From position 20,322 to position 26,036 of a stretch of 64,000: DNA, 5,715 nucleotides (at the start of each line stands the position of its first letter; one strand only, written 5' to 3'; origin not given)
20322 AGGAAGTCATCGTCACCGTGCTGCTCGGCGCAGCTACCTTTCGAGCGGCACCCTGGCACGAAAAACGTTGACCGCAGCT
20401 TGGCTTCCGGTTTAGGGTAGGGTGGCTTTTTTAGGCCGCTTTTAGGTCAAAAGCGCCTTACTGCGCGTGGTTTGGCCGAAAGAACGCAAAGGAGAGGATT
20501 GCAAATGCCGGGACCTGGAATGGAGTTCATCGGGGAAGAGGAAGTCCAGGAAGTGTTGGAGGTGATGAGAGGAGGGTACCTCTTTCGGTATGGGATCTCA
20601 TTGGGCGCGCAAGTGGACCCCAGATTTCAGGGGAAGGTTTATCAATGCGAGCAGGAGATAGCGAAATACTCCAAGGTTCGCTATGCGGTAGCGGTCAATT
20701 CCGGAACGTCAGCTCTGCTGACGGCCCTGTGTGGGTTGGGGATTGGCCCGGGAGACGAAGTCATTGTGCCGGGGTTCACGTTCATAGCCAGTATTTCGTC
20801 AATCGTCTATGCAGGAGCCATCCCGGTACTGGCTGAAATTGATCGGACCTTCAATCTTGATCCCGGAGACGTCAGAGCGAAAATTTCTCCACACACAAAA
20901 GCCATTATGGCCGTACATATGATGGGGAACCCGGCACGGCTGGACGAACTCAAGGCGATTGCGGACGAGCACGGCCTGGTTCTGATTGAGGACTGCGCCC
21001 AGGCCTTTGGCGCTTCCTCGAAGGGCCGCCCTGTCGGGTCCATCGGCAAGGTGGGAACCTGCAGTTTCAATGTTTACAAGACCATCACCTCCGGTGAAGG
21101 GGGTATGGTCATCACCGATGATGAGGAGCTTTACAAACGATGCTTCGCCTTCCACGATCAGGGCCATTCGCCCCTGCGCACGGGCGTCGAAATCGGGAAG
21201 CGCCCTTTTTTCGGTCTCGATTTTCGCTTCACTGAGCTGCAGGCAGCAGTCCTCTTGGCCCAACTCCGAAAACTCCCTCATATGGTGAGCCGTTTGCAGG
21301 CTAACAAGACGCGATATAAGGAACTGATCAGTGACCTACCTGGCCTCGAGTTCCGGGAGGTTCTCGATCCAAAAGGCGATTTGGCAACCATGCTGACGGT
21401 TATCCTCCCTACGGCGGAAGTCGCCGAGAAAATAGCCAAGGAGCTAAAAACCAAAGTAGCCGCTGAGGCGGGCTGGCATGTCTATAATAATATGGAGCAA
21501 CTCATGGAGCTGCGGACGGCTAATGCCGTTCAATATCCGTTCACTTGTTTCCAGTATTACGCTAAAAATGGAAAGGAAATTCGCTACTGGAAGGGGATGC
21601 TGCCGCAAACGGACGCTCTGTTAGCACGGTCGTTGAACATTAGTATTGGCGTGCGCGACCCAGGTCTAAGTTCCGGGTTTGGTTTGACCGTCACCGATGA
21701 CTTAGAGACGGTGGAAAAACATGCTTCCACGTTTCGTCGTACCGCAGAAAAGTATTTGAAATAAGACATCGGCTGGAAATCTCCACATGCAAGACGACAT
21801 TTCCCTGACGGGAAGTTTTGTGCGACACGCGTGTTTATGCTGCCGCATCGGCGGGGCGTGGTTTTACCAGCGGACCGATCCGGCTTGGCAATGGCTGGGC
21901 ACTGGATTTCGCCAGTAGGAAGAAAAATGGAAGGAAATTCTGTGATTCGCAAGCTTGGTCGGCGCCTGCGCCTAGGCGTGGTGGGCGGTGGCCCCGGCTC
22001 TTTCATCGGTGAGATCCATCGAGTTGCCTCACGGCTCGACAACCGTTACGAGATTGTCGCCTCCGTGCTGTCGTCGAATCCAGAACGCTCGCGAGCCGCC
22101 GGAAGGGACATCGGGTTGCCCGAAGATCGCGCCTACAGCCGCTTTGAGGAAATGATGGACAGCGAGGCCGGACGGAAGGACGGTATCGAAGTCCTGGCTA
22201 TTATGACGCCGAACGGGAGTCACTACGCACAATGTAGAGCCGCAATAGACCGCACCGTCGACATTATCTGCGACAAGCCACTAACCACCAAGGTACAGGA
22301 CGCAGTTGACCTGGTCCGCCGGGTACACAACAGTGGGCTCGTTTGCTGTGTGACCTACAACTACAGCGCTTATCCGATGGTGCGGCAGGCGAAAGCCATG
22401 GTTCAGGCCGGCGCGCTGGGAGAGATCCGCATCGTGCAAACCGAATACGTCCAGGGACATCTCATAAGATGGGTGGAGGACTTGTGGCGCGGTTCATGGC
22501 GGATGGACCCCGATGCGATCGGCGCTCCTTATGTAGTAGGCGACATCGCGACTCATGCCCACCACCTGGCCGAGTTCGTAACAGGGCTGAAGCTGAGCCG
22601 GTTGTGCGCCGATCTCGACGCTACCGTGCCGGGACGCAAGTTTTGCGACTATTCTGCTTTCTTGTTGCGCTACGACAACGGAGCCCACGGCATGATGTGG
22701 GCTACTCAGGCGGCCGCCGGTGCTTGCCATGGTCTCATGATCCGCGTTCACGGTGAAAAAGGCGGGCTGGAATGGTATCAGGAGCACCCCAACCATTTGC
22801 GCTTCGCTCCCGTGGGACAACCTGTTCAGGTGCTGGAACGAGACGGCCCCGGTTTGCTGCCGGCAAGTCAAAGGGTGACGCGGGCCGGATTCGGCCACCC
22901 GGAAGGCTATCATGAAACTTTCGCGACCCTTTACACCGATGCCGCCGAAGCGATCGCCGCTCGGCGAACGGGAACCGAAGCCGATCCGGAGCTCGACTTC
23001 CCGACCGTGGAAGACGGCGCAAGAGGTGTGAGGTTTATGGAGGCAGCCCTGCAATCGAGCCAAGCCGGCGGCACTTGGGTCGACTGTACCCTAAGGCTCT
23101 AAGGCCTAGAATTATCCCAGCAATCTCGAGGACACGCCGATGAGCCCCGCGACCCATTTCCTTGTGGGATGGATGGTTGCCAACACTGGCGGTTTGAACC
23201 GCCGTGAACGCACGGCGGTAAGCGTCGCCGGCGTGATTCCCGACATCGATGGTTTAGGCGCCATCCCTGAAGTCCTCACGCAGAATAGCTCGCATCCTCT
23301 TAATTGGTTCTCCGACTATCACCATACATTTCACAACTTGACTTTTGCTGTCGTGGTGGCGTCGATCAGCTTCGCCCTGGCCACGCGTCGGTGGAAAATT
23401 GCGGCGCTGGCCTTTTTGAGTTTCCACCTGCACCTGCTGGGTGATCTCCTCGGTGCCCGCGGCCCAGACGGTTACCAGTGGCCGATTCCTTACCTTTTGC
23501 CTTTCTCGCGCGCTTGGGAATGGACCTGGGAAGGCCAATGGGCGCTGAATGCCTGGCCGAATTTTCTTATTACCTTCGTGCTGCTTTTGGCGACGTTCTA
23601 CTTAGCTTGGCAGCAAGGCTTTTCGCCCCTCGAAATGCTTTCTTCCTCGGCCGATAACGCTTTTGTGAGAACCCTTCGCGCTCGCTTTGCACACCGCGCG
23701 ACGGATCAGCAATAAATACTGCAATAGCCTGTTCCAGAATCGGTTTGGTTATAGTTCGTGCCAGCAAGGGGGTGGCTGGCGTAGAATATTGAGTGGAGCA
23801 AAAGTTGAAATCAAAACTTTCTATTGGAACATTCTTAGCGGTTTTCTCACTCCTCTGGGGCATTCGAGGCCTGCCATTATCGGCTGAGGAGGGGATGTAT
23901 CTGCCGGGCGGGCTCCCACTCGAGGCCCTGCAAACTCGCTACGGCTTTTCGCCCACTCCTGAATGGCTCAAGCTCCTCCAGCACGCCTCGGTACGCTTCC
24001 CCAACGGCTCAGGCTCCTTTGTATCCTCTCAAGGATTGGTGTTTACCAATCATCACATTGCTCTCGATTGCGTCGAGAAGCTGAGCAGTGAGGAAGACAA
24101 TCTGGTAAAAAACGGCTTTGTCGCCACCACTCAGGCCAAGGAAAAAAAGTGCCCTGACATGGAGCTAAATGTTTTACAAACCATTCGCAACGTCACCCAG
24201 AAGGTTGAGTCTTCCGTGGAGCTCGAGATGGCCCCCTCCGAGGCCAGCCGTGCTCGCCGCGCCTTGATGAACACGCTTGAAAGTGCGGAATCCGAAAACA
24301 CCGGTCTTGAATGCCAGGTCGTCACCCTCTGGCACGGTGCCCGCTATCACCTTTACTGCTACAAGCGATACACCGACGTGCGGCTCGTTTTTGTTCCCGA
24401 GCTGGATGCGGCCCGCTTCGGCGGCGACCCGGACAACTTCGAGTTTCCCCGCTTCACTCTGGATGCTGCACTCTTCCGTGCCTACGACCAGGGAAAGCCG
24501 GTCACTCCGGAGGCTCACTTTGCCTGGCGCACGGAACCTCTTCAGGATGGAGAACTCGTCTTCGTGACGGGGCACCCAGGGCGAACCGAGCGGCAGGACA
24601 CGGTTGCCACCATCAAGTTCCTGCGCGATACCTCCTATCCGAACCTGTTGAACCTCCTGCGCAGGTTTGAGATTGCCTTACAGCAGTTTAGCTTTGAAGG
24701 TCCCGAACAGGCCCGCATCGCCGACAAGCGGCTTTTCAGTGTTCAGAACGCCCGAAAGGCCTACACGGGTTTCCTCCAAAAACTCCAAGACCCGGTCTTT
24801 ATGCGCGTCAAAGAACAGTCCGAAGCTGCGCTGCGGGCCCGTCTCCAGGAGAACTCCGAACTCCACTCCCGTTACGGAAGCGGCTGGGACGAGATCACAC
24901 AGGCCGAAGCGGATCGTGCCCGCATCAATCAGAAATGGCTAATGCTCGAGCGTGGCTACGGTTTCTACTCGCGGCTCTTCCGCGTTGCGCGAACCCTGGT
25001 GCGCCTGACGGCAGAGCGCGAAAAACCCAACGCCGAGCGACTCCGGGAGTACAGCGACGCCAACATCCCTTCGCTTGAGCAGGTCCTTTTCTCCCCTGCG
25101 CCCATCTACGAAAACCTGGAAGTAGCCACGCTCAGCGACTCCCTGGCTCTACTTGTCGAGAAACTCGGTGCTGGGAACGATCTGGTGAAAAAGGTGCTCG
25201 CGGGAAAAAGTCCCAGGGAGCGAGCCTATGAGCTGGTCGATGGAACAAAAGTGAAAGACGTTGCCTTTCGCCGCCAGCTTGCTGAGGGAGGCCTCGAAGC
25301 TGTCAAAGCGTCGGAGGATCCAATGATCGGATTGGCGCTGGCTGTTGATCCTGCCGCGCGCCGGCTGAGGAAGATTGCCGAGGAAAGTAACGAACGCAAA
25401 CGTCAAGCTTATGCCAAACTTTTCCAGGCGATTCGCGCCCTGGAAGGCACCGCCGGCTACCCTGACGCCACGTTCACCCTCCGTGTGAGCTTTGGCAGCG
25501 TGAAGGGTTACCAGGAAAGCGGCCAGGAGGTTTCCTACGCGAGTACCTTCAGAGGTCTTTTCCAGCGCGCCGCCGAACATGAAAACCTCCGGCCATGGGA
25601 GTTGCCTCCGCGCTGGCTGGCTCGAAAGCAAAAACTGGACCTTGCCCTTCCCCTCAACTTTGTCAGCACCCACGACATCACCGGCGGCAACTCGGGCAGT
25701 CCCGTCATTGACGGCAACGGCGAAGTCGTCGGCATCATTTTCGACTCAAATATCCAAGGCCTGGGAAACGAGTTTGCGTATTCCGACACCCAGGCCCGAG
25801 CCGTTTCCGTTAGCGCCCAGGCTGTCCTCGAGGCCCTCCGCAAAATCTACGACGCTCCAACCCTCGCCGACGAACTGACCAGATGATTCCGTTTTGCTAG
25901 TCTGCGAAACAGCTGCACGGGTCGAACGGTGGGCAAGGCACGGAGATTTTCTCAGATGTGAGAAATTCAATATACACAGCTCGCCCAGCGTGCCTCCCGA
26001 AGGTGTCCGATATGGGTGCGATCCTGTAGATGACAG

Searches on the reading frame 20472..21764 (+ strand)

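Call 87: search_protein_families(library=pfam, proteins=[window:20472-21764:+], max_evalue=0.001)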
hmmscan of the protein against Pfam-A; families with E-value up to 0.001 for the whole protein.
window:20472-21764:+ (430 aa): 4 families
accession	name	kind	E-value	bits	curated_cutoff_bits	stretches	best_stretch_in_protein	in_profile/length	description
PF01041.23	DegT_DnrJ_EryC1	-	1.1e-85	288.5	19.8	1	55-336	25-306/360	DegT/DnrJ/EryC1/StrS aminotransferase family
PF00155.27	Aminotran_1_2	-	6.9e-09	35.8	19.7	1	59-266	47-267/361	Aminotransferase class I and II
PF01212.27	Beta_elim_lyase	-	1.2e-05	25.3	27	1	55-289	33-265/288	Beta-eliminating lyase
PF00266.25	Aminotran_5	-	0.00021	20.8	21.5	1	51-180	40-181/371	Aminotransferase class-V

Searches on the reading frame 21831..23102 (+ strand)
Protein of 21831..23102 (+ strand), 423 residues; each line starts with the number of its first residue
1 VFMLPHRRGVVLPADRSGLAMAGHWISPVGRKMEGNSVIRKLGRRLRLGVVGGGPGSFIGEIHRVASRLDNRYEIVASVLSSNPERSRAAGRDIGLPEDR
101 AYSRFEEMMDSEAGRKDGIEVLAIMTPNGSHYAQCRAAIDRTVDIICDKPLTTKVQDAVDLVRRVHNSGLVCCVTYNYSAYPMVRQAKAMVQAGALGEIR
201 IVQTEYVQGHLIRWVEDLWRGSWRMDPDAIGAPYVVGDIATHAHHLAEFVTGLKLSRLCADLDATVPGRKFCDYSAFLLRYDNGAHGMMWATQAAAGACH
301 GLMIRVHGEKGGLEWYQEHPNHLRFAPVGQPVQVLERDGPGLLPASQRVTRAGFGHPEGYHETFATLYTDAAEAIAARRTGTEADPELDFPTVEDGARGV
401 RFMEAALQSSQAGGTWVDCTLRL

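Call 87: search_protein_families(library=pfam, proteins=[window:21831-23102:+], max_evalue=0.001)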
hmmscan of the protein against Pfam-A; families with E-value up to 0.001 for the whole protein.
window:21831-23102:+ (423 aa): 3 families
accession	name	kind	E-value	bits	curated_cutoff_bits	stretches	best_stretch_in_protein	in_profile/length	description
PF22725.1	GFO_IDH_MocA_C3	-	2.9e-23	82.6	27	1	184-314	1-124/124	GFO/IDH/MocA C-terminal domain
PF01408.29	GFO_IDH_MocA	-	2.9e-17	63.9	24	1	47-176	2-120/120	Oxidoreductase family, NAD-binding Rossmann fold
PF02894.22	GFO_IDH_MocA_C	-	1.2e-16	61.6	22.9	1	188-417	1-216/218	Oxidoreductase family, C-terminal alpha/beta domain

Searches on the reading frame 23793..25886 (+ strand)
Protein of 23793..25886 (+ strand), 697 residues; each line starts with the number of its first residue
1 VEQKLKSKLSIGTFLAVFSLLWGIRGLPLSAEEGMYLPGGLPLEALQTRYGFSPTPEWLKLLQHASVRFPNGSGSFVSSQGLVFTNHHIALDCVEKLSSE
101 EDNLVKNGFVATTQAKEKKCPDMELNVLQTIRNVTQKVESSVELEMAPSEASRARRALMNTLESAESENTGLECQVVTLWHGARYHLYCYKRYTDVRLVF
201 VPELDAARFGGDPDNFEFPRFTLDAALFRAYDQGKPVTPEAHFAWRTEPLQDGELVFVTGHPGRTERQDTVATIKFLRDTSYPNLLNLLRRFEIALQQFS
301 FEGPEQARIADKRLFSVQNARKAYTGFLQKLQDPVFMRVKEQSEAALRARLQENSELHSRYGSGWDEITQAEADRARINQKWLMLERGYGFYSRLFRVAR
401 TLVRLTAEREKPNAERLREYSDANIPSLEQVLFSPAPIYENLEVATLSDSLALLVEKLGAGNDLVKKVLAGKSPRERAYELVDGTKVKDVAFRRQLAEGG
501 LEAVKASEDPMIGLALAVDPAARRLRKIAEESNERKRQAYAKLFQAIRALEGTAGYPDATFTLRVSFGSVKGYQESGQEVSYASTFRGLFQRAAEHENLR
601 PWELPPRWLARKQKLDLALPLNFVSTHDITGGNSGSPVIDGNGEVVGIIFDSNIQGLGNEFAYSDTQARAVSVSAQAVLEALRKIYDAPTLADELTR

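Call 87: search_protein_families(library=pfam, proteins=[window:23793-25886:+], max_evalue=0.001)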
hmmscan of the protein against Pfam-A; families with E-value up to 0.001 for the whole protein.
window:23793-25886:+ (697 aa): 2 families
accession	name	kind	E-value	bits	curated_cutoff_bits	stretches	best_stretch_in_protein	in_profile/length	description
PF10459.15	Peptidase_S46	-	2.1e-200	668.4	22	1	31-696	1-697/698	Peptidase S46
PF13365.12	Trypsin_2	-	2.9e-11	44.7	27.6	0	626-648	120-144/144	Trypsin-like peptidase domain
